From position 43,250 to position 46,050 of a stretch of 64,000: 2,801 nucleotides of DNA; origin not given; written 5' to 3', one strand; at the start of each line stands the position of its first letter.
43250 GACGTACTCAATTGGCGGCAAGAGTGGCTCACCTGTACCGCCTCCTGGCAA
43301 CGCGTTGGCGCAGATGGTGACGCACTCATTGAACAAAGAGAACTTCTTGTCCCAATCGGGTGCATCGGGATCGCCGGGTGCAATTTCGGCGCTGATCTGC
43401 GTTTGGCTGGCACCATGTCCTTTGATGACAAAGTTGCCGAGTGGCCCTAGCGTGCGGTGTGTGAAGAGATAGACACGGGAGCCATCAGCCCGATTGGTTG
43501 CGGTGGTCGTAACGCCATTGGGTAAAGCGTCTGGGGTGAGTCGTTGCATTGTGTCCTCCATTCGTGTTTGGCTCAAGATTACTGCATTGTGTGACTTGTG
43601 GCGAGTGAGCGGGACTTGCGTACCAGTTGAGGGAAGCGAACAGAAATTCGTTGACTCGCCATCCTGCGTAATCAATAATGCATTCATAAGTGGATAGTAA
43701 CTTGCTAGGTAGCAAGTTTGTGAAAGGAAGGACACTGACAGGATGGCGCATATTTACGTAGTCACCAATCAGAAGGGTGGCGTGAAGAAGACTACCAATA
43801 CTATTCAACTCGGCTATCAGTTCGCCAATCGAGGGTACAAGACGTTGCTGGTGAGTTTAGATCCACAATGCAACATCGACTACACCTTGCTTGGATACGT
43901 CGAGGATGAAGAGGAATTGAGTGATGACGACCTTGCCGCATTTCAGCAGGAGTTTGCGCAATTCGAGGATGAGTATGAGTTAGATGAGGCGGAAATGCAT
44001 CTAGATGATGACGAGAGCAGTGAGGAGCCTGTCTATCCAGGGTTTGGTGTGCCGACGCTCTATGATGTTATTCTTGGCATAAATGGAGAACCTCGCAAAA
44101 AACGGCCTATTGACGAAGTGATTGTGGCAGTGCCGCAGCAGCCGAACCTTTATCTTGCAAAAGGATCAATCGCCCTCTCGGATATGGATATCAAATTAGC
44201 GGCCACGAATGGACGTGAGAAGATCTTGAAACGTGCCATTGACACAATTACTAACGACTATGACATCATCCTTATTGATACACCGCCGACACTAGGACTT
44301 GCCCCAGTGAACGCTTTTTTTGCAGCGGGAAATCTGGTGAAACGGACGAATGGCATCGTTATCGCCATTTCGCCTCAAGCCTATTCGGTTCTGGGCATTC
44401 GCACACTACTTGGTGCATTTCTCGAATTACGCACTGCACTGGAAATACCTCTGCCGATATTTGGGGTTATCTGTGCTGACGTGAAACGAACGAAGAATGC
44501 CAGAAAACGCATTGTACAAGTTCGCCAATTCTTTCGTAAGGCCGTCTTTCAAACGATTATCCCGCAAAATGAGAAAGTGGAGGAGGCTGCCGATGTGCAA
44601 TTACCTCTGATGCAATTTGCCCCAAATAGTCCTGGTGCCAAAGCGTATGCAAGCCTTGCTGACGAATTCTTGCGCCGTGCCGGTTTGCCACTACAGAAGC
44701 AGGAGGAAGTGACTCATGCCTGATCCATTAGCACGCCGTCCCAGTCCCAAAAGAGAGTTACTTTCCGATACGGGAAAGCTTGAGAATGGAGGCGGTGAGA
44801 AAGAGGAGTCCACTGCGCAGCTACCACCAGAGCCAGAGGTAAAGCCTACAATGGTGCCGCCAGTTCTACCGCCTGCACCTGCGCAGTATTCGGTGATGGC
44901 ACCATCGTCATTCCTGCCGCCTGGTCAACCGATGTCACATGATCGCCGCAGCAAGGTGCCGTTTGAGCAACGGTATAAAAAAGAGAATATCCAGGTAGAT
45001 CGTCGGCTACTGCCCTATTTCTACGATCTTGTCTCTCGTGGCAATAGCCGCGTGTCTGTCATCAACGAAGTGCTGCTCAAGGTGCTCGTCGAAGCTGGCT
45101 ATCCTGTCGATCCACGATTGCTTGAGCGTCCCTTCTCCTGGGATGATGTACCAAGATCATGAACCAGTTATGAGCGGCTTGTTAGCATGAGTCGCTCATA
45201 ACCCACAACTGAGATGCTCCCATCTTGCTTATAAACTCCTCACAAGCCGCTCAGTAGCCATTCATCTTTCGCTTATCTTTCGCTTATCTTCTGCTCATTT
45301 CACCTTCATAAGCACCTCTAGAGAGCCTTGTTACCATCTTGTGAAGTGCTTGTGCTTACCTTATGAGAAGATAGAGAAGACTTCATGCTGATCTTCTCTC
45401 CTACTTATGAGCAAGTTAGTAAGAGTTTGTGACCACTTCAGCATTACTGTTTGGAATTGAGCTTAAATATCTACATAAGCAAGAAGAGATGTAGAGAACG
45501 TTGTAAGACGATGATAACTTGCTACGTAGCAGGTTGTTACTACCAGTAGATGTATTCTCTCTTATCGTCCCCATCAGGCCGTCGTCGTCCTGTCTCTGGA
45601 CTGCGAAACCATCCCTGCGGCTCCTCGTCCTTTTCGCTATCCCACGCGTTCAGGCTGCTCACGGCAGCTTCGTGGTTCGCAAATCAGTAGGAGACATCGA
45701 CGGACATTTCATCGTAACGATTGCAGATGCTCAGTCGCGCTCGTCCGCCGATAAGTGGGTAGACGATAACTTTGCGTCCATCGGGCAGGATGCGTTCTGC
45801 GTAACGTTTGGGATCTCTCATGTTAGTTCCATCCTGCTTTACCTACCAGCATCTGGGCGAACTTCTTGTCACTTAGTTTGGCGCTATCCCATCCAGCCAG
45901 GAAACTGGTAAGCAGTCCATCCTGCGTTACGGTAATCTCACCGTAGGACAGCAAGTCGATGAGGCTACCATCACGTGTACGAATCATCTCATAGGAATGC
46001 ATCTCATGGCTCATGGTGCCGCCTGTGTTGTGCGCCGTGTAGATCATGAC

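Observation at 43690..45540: ParA partition cassette flanked by identical 20-bp palindromes plus TTATGAG iterons: phage-plasmid signature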

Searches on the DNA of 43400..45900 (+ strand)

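Call 11: search_dna_similar(query=window:43400-45900:+, collection=phages, mode=distant)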
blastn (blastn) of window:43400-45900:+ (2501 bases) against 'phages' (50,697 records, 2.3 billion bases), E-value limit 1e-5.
No match.

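Call 12: search_dna_similar(query=window:43400-45900:+, collection=plasmids, mode=distant)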
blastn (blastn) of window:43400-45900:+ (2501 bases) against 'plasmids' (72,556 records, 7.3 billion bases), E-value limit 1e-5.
No match.

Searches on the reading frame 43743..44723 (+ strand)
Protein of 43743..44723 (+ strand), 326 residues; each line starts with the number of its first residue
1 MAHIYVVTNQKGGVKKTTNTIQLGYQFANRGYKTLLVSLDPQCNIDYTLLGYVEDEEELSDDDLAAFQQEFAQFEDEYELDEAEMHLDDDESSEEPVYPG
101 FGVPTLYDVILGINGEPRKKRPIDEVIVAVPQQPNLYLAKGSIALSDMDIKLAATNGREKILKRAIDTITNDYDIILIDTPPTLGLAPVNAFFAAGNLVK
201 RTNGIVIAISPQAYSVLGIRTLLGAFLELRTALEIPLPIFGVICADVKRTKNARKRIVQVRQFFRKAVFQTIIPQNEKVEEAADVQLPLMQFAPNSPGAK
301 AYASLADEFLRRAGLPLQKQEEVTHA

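Call 7: search_protein_families(library=pfam, proteins=[window:43743-44723:+], max_evalue=0.01)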
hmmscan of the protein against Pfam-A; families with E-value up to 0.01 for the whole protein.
window:43743-44723:+ (326 aa): 7 families
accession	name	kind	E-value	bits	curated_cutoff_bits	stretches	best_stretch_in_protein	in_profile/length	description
PF13614.12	AAA_31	-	3.6e-33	115.4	27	1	4-232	3-170/177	AAA domain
PF01656.29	CbiA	-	1.7e-16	60.7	25.4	1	6-288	2-124/125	CobQ/CobB/MinD/ParA nucleotide binding domain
PF02374.21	ArsA_ATPase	-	3.5e-08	33.5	24.3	1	6-47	4-45/305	Anion-transporting ATPase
PF10609.15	ParA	-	1.1e-07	32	27.1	1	2-40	3-41/246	NUBPL iron-transfer P-loop NTPase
PF00142.24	Fer4_NifH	-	0.00012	22.1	25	0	10-50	7-47/271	4Fe-4S iron sulfur cluster binding proteins, NifH/frxC family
PF09140.17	MipZ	-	0.00047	20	20.7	0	3-58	1-53/262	ATPase MipZ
PF06564.18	CBP_BcsQ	-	0.00064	19.8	21.3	0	259-307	183-231/234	Cellulose biosynthesis protein BcsQ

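Call 8: search_protein_families(library=phrogs, proteins=[window:43743-44723:+], max_evalue=0.01)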
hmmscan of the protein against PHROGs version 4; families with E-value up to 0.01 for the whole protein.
window:43743-44723:+ (326 aa): 1 family
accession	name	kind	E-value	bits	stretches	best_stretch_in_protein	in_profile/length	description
phrog_164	-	DNA, RNA and nucleotide metabolism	4.3e-40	139.2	1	1-313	223-473/500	ParA-like partition protein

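Call 14: find_related_loci(query=window:43743-44723:+, collection=genome_contigs, flank=10000)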
Query window:43743-44723:+ (326 aa) in genome_contigs; peptide patterns used: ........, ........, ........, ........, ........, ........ (x = any residue, [..] = any of these).
100 stretches matched a pattern, but none encodes a relative of the query by tblastn (E <= 1e-3).

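Call 43: search_dna_similar(query=window:43743-44723:+, collection=plasmids, mode=protein, max_rows=15)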
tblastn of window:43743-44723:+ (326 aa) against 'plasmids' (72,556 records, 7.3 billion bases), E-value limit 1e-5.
Records with a match: 1884; places in all: 1930; records where one place covers at least 80% of the query: 1045.
Best place of each record, by identity: 60-80% 1; <60% 1883.
By first word of the organism name: Enterococcus 419; Streptomyces 328; Acinetobacter 176; Phaeobacter 66; Azospirillum 47; Clostridium 44; Bacteroides 37; Nostoc 30; Vibrio 27; Piscirickettsia 25; and 227 more.
By predicted mobility (MOB-suite, as given by PLSDB): non-mobilizable 1149; mobilizable 524; conjugative 211.
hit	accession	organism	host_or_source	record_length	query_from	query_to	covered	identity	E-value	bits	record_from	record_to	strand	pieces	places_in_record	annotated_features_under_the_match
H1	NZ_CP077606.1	Clostridium tagluense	single colony,lamb meat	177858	4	311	94%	31.1%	2e-22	105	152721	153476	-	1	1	AAA family ATPase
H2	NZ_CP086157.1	Clostridium tagluense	single colony,Lamb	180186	4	311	94%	31.1%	2e-22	105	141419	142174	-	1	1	AAA family ATPase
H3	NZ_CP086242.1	Clostridium estertheticum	single colony,bovine feces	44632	4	311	94%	30.8%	2e-23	107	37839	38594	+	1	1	AAA family ATPase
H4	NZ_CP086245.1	Clostridium estertheticum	single colony,bovine feces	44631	4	311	94%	30.8%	2e-23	107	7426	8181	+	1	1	AAA family ATPase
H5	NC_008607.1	Pelobacter propionicus DSM 2379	-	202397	3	322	98%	28.7%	9e-21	100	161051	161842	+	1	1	ParA family protein | hypothetical protein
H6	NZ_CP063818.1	Clostridium botulinum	Mink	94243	1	312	96%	29.4%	4e-26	115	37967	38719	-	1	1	AAA family ATPase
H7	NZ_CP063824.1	Clostridium botulinum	Ham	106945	1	312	96%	29.4%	4e-26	115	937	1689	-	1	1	AAA family ATPase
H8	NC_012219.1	Clostridium botulinum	-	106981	1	312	96%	29.4%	4e-26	115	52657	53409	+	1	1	AAA family ATPase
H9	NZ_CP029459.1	Clostridium novyi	swine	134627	1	312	96%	29.4%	4e-26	115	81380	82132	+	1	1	AAA family ATPase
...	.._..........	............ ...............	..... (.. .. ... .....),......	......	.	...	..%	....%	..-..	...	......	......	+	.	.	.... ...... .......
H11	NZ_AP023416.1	Vescimonas fastidiosa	Homo sapiens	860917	1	321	98%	28.3%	3e-25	113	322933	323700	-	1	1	ParA family protein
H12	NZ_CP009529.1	Methanosarcina barkeri 227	-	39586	1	315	97%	28.4%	3e-25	113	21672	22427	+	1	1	ParA family protein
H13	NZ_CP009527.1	Methanosarcina barkeri MS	-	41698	1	315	97%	28.4%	3e-25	113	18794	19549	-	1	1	ParA family protein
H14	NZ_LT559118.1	Nonomuraea gerenzanensis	-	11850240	3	313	95%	28.6%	2e-23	107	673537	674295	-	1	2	none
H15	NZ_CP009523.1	Methanosarcina sp. Kolksee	-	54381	1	315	97%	28.1%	8e-25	112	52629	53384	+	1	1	ParA family protein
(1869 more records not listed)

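Call 44: search_dna_similar(query=window:43743-44723:+, collection=phages, mode=protein, max_rows=15)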
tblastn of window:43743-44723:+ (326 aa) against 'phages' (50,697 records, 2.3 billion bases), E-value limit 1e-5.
Records with a match: 63; places in all: 63; records where one place covers at least 80% of the query: 32.
Best place of each record, by identity: <60% 63.
By first word of the organism name: Bacteriophage 37; Bacillus 9; Listeria 6; Acinetobacter 4; Mycobacterium 2; Enterococcus 2; Parageobacillus 1; Pseudomonas 1; Salmonella 1.
By host as written in the record: - 43; Listeria monocytogenes 6; Bacillus thuringiensis 2; Bacillus subtilis 2; Bacillus subtilis BEST7003 2; Mycobacteroides abscessus subsp. bolletii F1725 1; Mycobacterium abscessus subsp. bolletii strain F1660 1; Parageobacillus thermoglucosidasius 23.6 1; and 5 more.
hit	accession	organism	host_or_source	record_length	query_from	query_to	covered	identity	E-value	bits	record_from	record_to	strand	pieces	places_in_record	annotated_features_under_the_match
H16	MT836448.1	Bacteriophage sp.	human fecal samples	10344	1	313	96%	29.2%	4e-23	105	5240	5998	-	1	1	record has no annotation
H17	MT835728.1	Bacteriophage sp.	human fecal samples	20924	1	308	94%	28.3%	4e-19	94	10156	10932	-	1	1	record has no annotation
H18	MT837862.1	Bacteriophage sp.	human fecal samples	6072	4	312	95%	28.2%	2e-20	98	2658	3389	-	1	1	record has no annotation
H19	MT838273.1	Bacteriophage sp.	human fecal samples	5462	1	315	97%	27.4%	2e-23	106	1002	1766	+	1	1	record has no annotation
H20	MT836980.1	Bacteriophage sp.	human fecal samples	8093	3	325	99%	26.6%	1e-22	104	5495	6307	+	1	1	record has no annotation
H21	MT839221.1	Bacteriophage sp.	human fecal samples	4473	12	310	92%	28.5%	7e-17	87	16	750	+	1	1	record has no annotation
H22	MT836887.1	Bacteriophage sp.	human fecal samples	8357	1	322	99%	26.3%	5e-21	99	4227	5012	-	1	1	record has no annotation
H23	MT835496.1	Bacteriophage sp.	human fecal samples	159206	2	313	96%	26.5%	9e-20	96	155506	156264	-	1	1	record has no annotation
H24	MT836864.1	Bacteriophage sp.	human fecal samples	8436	2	322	98%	25.3%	2e-16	86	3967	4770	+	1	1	record has no annotation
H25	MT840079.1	Bacteriophage sp.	human fecal samples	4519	2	313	96%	26.0%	8e-16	84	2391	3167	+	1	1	record has no annotation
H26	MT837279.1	Bacteriophage sp.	human fecal samples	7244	1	312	96%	25.6%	1e-16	87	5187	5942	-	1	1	record has no annotation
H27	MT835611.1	Bacteriophage sp.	human fecal samples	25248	4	309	94%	26.0%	3e-17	88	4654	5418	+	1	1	record has no annotation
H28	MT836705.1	Bacteriophage sp.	human fecal samples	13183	1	311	95%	25.5%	3e-12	73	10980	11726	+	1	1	record has no annotation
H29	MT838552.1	Bacteriophage sp.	human fecal samples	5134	1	310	95%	25.6%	4e-14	79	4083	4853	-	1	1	record has no annotation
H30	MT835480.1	Bacteriophage sp.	human fecal samples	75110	1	321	98%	24.6%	8e-15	81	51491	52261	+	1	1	record has no annotation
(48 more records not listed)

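Call 125: list_cluster_members(proteins=[P0001, window:43743-44723:+, window:33720-35066:+])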
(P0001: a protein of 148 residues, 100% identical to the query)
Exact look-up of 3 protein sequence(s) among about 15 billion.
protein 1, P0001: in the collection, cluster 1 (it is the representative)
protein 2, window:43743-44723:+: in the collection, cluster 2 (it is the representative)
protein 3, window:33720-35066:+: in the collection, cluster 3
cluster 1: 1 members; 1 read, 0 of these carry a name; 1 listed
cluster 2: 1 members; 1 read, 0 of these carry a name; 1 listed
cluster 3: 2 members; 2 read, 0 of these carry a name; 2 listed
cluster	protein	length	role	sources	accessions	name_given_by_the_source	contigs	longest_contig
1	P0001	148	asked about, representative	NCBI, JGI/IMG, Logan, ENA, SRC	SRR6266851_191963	-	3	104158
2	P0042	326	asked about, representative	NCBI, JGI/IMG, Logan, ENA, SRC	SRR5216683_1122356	-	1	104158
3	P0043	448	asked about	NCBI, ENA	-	-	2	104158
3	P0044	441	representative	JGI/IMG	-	-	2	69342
